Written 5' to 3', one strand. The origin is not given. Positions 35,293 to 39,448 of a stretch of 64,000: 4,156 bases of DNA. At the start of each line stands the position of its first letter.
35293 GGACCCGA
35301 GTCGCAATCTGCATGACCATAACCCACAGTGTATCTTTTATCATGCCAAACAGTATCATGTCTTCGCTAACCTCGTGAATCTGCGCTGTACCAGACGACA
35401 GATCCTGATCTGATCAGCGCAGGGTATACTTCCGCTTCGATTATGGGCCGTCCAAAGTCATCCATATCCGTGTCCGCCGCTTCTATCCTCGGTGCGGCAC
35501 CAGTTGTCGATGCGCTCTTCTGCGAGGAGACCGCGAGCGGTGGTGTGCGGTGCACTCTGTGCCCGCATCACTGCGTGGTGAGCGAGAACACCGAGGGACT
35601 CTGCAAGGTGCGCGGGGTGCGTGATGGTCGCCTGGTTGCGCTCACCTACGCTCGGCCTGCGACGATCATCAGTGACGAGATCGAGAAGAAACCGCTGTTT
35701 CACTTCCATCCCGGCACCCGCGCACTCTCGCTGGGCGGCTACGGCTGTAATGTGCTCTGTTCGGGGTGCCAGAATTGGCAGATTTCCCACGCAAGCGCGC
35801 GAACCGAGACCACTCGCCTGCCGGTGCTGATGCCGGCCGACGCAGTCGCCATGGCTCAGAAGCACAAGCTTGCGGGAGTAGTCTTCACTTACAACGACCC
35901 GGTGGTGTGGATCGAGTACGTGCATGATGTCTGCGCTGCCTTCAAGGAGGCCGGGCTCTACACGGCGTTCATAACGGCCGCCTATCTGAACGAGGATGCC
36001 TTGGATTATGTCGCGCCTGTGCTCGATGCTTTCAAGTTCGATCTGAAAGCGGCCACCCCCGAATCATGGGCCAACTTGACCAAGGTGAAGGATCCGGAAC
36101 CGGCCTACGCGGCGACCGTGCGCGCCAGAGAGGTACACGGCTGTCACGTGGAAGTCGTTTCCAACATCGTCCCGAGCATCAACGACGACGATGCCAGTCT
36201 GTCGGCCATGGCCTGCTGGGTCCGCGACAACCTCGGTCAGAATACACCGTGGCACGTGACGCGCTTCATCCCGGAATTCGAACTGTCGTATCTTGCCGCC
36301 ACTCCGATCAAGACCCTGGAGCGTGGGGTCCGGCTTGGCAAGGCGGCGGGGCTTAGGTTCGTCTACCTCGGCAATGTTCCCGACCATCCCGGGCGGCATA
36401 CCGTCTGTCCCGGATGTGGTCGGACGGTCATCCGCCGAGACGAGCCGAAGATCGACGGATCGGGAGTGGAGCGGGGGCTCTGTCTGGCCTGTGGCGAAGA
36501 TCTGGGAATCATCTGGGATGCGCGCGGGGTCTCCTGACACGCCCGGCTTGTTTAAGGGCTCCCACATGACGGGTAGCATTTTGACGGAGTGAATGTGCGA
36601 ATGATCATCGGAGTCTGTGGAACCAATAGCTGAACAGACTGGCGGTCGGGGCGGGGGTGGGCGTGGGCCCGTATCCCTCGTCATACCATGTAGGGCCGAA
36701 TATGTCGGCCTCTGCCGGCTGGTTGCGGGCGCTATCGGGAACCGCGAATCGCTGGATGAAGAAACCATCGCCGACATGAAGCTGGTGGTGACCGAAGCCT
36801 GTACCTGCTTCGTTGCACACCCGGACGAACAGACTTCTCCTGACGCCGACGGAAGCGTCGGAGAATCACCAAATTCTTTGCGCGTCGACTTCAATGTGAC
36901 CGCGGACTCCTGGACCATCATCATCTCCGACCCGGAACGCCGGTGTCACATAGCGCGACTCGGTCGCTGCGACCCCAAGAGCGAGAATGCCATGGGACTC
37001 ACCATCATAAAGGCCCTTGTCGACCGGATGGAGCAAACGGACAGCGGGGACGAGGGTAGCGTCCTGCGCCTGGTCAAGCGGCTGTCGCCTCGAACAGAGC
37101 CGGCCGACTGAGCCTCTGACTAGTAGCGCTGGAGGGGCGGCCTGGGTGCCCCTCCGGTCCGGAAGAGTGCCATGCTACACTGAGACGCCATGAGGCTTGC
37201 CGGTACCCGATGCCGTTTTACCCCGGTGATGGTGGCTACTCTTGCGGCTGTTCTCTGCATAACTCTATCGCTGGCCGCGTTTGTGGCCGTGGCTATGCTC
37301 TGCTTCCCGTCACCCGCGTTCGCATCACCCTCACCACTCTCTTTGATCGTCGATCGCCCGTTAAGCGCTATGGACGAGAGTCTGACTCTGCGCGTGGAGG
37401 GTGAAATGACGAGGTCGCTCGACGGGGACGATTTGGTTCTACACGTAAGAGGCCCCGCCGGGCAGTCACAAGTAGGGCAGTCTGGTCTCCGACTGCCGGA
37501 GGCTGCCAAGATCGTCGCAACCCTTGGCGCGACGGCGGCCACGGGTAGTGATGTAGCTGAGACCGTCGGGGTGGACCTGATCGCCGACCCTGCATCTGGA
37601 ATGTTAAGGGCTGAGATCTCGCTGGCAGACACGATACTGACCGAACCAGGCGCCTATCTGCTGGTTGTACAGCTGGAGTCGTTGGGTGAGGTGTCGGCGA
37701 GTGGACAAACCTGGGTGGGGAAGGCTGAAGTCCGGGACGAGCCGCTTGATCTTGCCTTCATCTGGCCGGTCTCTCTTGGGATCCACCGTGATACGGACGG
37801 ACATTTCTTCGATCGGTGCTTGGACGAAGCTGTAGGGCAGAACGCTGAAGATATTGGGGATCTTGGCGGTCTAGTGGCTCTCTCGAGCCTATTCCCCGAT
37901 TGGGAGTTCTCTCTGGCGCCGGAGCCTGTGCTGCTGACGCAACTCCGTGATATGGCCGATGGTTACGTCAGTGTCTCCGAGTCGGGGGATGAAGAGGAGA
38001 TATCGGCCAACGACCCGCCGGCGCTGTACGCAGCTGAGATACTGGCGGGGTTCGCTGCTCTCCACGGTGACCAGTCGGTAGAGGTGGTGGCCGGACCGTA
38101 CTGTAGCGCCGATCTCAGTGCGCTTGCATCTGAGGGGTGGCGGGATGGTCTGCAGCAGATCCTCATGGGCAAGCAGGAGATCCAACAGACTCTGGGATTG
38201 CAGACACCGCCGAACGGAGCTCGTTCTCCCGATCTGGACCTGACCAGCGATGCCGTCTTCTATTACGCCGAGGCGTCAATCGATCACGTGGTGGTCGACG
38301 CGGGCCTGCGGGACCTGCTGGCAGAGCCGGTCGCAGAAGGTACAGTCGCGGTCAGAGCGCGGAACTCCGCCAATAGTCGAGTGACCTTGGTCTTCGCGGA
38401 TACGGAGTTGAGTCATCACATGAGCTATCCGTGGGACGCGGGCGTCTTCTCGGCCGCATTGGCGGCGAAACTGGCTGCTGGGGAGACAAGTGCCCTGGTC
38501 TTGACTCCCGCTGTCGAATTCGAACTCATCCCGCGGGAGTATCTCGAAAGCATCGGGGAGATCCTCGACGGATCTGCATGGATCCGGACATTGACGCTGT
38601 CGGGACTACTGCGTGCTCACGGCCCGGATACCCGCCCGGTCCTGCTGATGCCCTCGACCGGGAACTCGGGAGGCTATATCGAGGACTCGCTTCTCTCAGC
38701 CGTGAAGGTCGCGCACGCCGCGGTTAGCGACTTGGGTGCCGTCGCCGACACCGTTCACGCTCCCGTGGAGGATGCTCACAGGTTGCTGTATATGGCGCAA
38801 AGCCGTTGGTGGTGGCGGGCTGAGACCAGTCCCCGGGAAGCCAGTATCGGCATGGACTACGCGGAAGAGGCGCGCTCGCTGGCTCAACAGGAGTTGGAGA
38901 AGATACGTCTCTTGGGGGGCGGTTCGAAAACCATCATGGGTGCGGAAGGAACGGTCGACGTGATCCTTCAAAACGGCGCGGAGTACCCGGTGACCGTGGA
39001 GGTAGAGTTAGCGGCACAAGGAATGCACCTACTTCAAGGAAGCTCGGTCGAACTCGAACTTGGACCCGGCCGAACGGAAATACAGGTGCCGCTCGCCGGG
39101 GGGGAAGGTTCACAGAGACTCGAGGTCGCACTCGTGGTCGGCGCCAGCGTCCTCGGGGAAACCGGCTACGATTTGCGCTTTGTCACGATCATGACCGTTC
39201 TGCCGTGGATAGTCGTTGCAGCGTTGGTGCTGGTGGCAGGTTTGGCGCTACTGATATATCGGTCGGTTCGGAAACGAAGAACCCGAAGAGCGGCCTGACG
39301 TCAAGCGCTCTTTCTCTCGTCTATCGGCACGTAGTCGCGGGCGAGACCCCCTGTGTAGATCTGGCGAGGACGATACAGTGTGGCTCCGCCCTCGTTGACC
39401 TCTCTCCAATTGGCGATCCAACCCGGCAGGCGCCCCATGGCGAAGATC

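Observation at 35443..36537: Orphan AmmeMemoRadiSam-type radical SAM enzyme without AMMECR1 or Memo partner genes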

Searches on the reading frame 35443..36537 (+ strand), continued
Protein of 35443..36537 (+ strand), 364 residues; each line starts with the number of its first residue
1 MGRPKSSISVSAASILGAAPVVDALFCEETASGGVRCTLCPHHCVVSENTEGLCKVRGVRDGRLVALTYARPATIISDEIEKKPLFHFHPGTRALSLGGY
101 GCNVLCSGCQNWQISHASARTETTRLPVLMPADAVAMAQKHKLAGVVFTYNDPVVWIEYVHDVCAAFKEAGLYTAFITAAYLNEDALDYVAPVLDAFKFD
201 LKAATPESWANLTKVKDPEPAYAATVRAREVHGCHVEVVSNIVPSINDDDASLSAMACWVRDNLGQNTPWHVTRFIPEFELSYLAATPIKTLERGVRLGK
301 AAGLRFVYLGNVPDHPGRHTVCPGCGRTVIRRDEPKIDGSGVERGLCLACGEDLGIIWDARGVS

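Call 47: find_encoding_contigs(protein=P0119, flank=10000, max_places=1)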
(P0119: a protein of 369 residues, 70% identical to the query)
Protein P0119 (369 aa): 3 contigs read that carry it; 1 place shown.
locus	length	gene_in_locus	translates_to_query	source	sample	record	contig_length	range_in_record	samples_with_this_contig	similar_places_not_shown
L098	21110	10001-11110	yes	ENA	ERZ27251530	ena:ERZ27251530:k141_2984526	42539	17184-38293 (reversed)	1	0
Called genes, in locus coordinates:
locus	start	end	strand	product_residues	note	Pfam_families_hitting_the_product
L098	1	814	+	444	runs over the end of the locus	PF05496:RuvB_N, PF01078:Mg_chelatase (faint), PF00158:Sigma54_activat (faint), PF13191:AAA_16 (faint), PF13401:AAA_22 (faint), PF00004:AAA, PF16193:AAA_assoc_2, PF12002:MgsA_C, +1 more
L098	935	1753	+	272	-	-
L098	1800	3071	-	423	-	PF01336:tRNA_anti-codon (weak), PF01966:HD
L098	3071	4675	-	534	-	PF06609:TRI12 (weak), PF00083:Sugar_tr, PF07690:MFS_1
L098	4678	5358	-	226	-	PF07161:LppX_LprAFG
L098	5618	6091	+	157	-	-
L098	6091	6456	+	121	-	-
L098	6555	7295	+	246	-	PF09335:VTT_dom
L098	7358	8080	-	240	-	PF00005:ABC_tran, PF02463:SMC_N (weak), PF13304:AAA_21 (weak)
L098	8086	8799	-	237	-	PF00528:BPD_transp_1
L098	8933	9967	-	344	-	PF00497:SBP_bac_3, PF10613:Lig_chan-Glu_bd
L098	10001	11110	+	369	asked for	PF04055:Radical_SAM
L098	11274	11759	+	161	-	PF13581:HATPase_c_2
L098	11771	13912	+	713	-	-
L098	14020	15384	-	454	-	PF00285:Citrate_synt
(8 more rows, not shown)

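Call 51: search_protein_families(library=ncbifam, proteins=[L007:9339-10001:+], max_evalue=0.001)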
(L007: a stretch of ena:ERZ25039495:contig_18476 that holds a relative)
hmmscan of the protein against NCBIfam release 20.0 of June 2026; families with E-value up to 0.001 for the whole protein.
L007:9339-10001:+ (220 aa): 23 families
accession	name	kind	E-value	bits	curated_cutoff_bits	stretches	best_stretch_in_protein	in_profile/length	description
TIGR04038.1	tatD_link_rSAM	subfamily_domain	2e-50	171.3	129.7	1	23-215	3-191/192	TatD family nuclease-associated radical SAM protein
TIGR04100.1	rSAM_pair_X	hypoth_equivalog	3e-35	121.6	262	1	23-215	3-196/197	TIGR04100 family radical SAM protein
TIGR02668.1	moaA_archaeal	equivalog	2e-14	53.3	325.25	1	29-202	11-169/303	GTP 3',8-cyclase MoaA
TIGR04317.1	W_rSAM_matur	equivalog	7.5e-12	45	380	1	29-157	5-120/349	tungsten cofactor oxidoreductase radical SAM maturase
TIGR02666.1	moaA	equivalog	1.7e-11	43.7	284.05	1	29-202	11-176/336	GTP 3',8-cyclase MoaA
NF001199.0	PRK00164.2-1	equivalog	7.7e-11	41.7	231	1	29-183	13-151/308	GTP 3',8-cyclase MoaA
TIGR04545.1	rSAM_ahbD_hemeb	equivalog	9.1e-10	38.5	500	1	33-208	5-167/339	heme b synthase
NF038332.1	rSAM_rare_HxsC4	exception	1e-09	38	500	1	28-172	14-145/335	radical SAM protein HxsC4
NF045702.1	rSAM_GDGT_ether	equivalog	1.4e-07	30.6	450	1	32-157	90-208/486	tetraether lipid synthase Tes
TIGR04311.1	rSAM_Geo_metal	subfamily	2.9e-07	29.9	400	1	29-174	4-139/423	radical SAM/SPASM family putative metalloenzyme maturase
TIGR04055.1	rSAM_NirJ2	equivalog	5.6e-07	29.4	500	1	33-208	5-166/326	putative heme d1 biosynthesis radical SAM protein NirJ2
TIGR02109.1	PQQ_syn_pqqE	equivalog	2.9e-06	26.5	381.35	1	30-208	9-174/358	pyrroloquinoline quinone biosynthesis protein PqqE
TIGR03977.1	rSAM_pair_HxsC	equivalog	3.2e-06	26.2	267.9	1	32-171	29-156/292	His-Xaa-Ser system radical SAM maturase HxsC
NF045646.2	rSAM_Se_TrsS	equivalog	3.8e-06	25.7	490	1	32-159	90-207/441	radical SAM (seleno)protein TrsS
TIGR04546.1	rSAM_ahbC_deAc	equivalog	8.1e-06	24.9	650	1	32-181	43-176/390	12,18-didecarboxysiroheme deacetylase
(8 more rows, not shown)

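Call 53: predict_structure(alignment_id=A2)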
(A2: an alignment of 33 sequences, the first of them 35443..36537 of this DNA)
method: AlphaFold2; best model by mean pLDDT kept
length: 364 residues; sequences in the alignment: 33
mean_pLDDT: 73.7   pTM: 0.78
mean pLDDT of the five models: 73.7, 72.6, 72.4, 71.7, 69.8
residues with pLDDT >= 90: 87; 70-90: 148; 50-70: 63; < 50: 66
segments of 3 or more residues with pLDDT < 50: 1-21, 67-80, 100-104, 106-124, 360-364
pLDDT, mean of each block of 10 residues (from residue 1): 34 33 66 75 72 62 54 44 63 66 45 40 54 85 79 64 91 82 81 90 87 73 91 91 88 97 95 78 81 96 93 82 91 76 91 78 35
secondary structure, 60 per line:
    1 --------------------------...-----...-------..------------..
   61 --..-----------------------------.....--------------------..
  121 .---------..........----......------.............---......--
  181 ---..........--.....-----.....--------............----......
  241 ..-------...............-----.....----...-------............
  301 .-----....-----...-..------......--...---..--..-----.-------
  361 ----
elements in order: E27-29 E35-37 E94-98 H131-140 E145-150 H157-169 E173-178 H184-193 E196-200 H206-210 H219-230 E235-242 H250-264 E270-274 H289-301 E307-310 E328-333 E336-338

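Call 55: fold_search(model_id=the predicted structure, library=pdb)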
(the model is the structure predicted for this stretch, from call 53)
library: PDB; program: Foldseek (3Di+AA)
matches with E <= 10: 1502; with E <= 0.001: 75
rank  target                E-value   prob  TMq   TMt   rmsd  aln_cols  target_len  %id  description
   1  3c8f                  2.1e-10  1.00  0.49  0.70   4.7       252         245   17  4Fe-4S-Pyruvate formate-lyase Activating Enzyme with partially disordered AdoMet (released 2008-10-28)
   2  3cb8_A                4.7e-10  1.00  0.48  0.68   5.6       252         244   17  4Fe-4S-Pyruvate formate-lyase activating enzyme in complex with AdoMet and a peptide substrate (released 2008-10-28)
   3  8fo0                  6.0e-10  1.00  0.48  0.69   5.0       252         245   16  The structure of a crystallizable variant of E. coli pyruvate formate-lyase activating enzyme bound to a partially cleav (released 2023-05-24)
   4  8trw_A                1.9e-07  1.00  0.44  0.53   4.8       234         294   15  Structure of human LIAS (released 2025-06-11)
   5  9c19_B                2.2e-07  1.00  0.43  0.51   5.3       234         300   17  Structure of human LIAS (released 2025-07-09)
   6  8v0j_B                3.7e-07  1.00  0.43  0.50   5.3       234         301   17  Structure of the complex between Human LIAS and H-protein in the presence of s-adenosyl-l-methionine (released 2025-08-20)
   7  7jma                  5.3e-07  1.00  0.41  0.67   3.5       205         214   18  Crystal structure of the apo form of Nitrogenase iron-molybdenum cofactor biosynthesis enzyme NifB from Methanothermobac (released 2020-10-28)
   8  3can                  7.3e-07  1.00  0.40  0.85   2.8       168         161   15  Crystal structure of a domain of pyruvate-formate lyase-activating enzyme from Bacteroides vulgatus ATCC 8482 (released 2008-03-04)
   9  7qbu_B                8.2e-07  1.00  0.38  0.34  10.4       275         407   12  B12-dependent radical SAM methyltransferase, Mmp10 with [4Fe-4S] cluster, cobalamin, and S-methyl-5'-thioadenosine bou (released 2022-02-02)
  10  9c19_A                1.1e-06  1.00  0.44  0.52   5.2       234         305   14  Structure of human LIAS (released 2025-07-09)
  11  4pl1_B                1.1e-06  1.00  0.44  0.45   5.6       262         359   14  X-ray crystal structure of C118A RlmN from Escherichia coli with S-adenosylmethionine (released 2014-05-28)
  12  6fz6_A                1.4e-06  1.00  0.44  0.46   4.8       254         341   17  Crystal Structure of a radical SAM methyltransferase from Sphaerobacter thermophilus (released 2019-04-10)
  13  7qbu_A                1.5e-06  1.00  0.39  0.34  10.7       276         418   13  B12-dependent radical SAM methyltransferase, Mmp10 with [4Fe-4S] cluster, cobalamin, and S-methyl-5'-thioadenosine bou (released 2022-02-02)
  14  4u0o                  1.7e-06  1.00  0.43  0.56   5.2       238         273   13  Crystal structure of Thermosynechococcus elongatus Lipoyl Synthase 2 complexed with MTA and DTT (released 2014-08-20)
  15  5hr6_A                1.7e-06  1.00  0.42  0.43   5.4       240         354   14  X-ray crystal structure of C118A RlmN with cross-linked tRNA purified from Escherichia coli (released 2016-04-13)
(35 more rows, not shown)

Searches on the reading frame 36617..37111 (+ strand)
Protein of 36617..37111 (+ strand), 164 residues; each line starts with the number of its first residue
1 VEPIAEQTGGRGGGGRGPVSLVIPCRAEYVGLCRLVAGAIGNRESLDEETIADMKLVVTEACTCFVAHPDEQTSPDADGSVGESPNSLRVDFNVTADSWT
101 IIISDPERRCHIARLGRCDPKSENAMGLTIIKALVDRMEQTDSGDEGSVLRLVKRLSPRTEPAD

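Call 4: search_protein_families(library=pfam, proteins=[window:36617-37111:+], max_evalue=0.01)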
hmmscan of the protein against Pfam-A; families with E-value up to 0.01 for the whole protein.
window:36617-37111:+ (164 aa): 1 family
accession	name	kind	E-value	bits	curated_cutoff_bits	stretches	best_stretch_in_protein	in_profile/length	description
PF13581.12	HATPase_c_2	-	5.3e-12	46.3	27.4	1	24-154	2-127/127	Histidine kinase-like ATPase domain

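Call 51: search_protein_families(library=ncbifam, proteins=[window:36617-37111:+], max_evalue=0.001)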
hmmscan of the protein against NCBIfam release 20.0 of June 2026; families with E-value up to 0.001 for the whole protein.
window:36617-37111:+ (164 aa): 4 families
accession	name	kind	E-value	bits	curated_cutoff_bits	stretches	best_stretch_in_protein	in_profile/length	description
NF003144.0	PRK04069.1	equivalog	3.7e-12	45.9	145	1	19-154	8-141/161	anti-sigma B factor RsbW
TIGR01924.1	rsbW_low_gc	equivalog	1e-10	41.2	155.05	1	19-139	8-128/159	anti-sigma B factor RsbW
TIGR01925.2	spIIAB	equivalog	3e-06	27.2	135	1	20-156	4-136/137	anti-sigma F factor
NF041045.1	RsbA_anti_sig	subfamily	3e-05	23.4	210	1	33-153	194-301/303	anti-sigma factor RsbA family regulatory protein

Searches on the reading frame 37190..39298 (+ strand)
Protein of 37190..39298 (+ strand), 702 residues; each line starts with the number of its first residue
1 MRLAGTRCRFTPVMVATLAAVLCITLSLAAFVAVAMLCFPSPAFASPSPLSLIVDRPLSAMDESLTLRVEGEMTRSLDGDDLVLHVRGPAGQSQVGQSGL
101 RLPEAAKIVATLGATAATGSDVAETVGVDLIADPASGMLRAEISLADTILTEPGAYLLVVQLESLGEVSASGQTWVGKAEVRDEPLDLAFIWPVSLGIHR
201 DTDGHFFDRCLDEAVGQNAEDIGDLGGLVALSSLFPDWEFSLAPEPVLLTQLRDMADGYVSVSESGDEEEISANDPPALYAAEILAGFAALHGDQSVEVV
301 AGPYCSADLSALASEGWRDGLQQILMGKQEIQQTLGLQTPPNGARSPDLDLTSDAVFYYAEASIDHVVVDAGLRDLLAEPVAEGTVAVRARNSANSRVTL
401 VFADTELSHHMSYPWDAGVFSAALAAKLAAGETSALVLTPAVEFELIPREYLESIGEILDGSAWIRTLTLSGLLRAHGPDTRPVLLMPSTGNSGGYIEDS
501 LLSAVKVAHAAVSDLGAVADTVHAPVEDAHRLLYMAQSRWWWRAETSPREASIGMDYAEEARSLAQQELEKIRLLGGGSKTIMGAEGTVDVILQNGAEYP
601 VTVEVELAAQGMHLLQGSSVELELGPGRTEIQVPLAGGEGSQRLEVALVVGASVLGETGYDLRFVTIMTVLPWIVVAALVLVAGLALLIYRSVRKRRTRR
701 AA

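Call 4: search_protein_families(library=pfam, proteins=[window:37190-39298:+], max_evalue=0.01)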
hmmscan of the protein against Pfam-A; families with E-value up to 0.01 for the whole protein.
window:37190-39298:+ (702 aa): 1 family
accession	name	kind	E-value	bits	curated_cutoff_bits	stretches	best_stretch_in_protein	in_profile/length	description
PF19516.4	DUF6049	-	6.7e-06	25.5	30.1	1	459-635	454-638/708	Family of unknown function (DUF6049)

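Call 51: search_protein_families(library=ncbifam, proteins=[window:37190-39298:+], max_evalue=0.001)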
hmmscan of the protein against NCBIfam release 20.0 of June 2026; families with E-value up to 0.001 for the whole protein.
window:37190-39298:+ (702 aa): 0 families
